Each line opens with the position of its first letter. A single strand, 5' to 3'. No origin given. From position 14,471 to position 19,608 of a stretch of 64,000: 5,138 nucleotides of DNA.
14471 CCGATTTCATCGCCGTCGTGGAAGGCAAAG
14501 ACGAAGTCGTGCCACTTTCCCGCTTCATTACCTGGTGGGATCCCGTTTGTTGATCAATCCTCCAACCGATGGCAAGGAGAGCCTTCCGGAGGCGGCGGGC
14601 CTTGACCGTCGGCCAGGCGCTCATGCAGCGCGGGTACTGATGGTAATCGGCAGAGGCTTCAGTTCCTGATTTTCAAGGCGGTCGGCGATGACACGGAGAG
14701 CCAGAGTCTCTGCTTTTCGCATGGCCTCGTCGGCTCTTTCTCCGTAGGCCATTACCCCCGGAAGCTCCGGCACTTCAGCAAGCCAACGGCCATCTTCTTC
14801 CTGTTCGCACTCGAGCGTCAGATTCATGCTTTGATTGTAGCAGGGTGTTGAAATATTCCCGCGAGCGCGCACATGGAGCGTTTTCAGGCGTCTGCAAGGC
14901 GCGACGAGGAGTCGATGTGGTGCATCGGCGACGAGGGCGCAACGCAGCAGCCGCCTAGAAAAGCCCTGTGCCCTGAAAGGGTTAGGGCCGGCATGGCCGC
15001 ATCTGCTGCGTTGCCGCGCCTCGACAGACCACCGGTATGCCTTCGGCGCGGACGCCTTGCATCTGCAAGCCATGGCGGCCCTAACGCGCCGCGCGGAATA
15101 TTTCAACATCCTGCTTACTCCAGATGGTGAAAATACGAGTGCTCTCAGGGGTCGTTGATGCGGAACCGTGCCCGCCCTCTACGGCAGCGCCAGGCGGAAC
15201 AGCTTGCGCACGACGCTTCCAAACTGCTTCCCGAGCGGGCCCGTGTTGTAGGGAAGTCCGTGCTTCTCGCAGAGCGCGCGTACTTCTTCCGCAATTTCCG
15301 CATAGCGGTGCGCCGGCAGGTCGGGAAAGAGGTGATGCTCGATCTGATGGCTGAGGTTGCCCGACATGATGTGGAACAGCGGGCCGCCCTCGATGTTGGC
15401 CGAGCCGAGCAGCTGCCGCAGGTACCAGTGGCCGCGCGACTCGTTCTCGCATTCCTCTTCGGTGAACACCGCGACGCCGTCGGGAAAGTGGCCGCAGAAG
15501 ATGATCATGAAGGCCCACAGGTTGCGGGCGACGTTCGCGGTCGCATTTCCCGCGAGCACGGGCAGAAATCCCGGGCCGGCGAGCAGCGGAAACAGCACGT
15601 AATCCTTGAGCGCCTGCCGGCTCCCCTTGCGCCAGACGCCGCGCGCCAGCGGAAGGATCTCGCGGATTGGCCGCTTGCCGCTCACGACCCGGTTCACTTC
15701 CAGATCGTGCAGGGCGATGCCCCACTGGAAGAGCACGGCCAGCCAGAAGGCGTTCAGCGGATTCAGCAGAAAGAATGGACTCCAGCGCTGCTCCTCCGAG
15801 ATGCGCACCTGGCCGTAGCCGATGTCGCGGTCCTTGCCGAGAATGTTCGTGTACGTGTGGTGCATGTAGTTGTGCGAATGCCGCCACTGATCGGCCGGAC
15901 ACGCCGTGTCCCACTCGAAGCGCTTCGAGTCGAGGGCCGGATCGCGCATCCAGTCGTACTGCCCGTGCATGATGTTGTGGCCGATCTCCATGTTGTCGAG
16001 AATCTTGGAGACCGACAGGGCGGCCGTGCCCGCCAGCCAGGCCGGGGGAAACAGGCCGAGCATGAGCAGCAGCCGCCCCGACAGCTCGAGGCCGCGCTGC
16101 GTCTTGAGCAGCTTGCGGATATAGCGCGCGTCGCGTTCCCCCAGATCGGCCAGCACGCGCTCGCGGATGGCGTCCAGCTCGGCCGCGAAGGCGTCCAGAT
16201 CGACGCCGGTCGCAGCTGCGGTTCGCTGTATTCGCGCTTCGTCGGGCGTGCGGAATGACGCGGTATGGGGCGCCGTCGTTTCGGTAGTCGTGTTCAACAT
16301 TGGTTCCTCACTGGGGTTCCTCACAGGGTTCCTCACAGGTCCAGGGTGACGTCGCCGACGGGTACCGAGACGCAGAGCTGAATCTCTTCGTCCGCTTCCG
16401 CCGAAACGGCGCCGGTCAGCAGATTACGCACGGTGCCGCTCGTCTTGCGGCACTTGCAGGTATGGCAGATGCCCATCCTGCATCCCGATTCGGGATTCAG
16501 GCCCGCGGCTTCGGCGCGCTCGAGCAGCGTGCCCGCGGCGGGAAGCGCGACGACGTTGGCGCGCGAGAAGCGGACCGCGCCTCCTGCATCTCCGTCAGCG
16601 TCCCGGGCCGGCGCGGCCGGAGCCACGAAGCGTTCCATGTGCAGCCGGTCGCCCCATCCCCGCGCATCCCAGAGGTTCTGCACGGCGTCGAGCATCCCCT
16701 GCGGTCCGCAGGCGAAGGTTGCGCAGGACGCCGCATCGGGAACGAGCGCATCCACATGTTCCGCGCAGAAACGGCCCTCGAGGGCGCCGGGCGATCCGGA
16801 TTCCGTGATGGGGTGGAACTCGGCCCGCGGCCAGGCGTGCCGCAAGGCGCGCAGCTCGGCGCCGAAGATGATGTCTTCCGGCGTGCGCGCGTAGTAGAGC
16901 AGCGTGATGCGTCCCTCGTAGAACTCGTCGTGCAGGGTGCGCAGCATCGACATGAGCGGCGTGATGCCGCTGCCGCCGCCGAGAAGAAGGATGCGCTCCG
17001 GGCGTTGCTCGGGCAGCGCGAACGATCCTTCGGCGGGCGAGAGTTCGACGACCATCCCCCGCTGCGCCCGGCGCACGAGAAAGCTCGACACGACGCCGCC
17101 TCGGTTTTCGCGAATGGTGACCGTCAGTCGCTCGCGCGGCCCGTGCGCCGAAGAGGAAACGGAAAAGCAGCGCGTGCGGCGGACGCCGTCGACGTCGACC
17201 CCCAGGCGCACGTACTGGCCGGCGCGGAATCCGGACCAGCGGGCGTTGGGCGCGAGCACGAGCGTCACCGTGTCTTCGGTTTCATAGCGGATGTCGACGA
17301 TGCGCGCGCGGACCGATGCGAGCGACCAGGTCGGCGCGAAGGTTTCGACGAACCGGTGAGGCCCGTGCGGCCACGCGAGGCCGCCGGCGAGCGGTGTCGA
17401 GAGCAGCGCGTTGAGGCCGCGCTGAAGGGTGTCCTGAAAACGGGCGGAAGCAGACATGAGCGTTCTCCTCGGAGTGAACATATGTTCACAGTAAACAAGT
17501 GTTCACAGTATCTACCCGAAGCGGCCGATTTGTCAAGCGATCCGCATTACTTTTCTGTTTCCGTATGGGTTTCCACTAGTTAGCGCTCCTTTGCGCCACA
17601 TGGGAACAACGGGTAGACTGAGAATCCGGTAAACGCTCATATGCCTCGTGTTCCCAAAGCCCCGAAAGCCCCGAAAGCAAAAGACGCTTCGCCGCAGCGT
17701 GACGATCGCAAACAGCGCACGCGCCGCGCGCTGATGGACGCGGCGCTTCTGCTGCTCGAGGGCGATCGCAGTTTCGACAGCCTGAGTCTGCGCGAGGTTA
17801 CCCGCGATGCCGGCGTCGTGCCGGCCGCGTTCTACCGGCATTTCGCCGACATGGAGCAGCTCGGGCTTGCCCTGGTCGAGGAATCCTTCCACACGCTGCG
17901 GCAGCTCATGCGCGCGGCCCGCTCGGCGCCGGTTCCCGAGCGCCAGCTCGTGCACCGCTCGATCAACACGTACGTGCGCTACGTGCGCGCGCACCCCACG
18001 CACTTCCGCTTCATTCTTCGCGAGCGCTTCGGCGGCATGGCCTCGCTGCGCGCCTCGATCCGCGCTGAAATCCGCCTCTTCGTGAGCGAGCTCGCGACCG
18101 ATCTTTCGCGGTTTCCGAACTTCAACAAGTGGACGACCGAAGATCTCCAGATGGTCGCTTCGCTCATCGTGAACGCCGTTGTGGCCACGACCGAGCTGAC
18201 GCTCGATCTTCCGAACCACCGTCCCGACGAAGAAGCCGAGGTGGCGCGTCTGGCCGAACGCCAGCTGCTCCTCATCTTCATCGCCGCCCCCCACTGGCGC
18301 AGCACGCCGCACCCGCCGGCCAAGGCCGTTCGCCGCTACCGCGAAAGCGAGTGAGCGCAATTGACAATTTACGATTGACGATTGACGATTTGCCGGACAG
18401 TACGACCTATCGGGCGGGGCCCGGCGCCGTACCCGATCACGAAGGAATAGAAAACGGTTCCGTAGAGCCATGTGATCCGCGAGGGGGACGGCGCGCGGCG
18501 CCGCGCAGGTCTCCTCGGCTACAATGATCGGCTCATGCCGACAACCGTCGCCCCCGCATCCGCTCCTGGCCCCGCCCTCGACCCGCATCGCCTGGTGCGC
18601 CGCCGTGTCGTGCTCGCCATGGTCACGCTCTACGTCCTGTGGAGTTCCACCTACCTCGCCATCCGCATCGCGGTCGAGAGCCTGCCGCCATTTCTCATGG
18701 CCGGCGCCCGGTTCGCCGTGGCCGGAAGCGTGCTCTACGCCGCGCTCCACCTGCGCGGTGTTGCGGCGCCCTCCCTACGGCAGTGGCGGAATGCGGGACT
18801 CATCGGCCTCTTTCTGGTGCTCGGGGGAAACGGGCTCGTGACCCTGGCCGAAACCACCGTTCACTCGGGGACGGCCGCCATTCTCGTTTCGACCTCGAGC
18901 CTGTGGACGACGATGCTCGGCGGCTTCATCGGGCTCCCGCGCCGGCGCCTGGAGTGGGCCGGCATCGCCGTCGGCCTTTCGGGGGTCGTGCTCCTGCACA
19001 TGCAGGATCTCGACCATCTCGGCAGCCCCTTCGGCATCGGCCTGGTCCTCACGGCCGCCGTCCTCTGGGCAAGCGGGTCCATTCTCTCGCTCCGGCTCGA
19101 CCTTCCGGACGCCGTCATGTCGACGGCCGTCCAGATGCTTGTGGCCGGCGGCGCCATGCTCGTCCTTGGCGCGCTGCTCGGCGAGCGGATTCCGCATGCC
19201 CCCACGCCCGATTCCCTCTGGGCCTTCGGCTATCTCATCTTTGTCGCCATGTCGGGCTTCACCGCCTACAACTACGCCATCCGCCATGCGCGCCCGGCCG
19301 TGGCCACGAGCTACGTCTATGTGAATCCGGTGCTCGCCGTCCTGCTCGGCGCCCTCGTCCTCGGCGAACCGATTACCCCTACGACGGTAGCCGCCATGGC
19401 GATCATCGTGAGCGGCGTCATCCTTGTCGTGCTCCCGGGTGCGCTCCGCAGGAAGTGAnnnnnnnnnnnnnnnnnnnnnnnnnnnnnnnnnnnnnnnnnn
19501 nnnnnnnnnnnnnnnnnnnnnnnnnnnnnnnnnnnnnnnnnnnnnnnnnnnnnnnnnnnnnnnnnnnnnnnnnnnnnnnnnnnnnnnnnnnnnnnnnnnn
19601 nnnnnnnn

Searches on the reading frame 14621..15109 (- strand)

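Call 84: search_protein_families(library=pfam, proteins=[window:14621-15109:-], max_evalue=0.001)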
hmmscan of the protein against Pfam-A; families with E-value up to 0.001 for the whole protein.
window:14621-15109:- (162 aa): 1 family
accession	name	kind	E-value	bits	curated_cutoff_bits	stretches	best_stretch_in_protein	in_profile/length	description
PF15919.11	HicB_lk_antitox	-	0.00075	20.1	27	1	102-158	6-62/123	HicB_like antitoxin of bacterial toxin-antitoxin system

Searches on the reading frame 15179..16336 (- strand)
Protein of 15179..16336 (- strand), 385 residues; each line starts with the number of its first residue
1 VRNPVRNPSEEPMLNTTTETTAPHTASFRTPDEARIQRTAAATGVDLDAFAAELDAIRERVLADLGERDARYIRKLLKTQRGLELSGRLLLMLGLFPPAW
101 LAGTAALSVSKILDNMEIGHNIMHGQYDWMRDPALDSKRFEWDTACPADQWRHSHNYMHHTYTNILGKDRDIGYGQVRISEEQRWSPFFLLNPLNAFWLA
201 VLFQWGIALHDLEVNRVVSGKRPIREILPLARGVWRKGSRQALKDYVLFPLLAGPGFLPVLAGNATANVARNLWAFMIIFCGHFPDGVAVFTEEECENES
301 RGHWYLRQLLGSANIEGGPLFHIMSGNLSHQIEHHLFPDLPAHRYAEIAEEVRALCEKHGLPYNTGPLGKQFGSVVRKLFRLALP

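Call 50: search_protein_families(library=pfam, proteins=[window:15179-16336:-], max_evalue=0.001)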
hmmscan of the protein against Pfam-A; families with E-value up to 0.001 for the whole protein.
window:15179-16336:- (385 aa): 1 family
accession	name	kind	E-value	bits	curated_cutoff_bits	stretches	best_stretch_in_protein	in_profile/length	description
PF00487.30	FA_desaturase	-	9.4e-30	104.6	29.7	1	99-365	2-251/253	Fatty acid desaturase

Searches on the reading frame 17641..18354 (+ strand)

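Call 29: search_protein_families(library=pfam, proteins=[window:17641-18354:+], max_evalue=0.001)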
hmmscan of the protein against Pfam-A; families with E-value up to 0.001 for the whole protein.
window:17641-18354:+ (237 aa): 2 families
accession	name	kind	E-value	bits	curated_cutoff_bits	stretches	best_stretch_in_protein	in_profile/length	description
PF21943.1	TetR_C_46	-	6.3e-10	39.7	27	1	103-209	4-103/109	Tetracyclin repressor-like, C-terminal domain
PF00440.29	TetR_N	-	6.3e-08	32.7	24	1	33-77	3-46/47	Bacterial regulatory proteins, tetR family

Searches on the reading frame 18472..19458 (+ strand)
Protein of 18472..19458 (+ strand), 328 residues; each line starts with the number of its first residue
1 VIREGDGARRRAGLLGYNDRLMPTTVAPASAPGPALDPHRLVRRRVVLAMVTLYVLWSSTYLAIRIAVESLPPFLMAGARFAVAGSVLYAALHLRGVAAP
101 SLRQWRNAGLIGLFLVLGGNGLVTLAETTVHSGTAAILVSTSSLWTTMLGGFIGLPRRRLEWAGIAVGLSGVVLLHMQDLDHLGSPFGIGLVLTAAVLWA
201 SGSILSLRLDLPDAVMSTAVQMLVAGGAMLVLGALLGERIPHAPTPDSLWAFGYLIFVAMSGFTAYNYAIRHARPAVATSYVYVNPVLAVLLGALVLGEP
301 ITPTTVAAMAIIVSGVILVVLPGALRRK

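Call 29: search_protein_families(library=pfam, proteins=[window:18472-19458:+], max_evalue=0.001)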
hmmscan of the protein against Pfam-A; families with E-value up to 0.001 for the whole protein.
window:18472-19458:+ (328 aa): 1 family
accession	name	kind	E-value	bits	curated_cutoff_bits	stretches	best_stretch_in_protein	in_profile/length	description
PF00892.27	EamA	-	1.4e-34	119.8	28.2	2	187-320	2-134/135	EamA-like transporter family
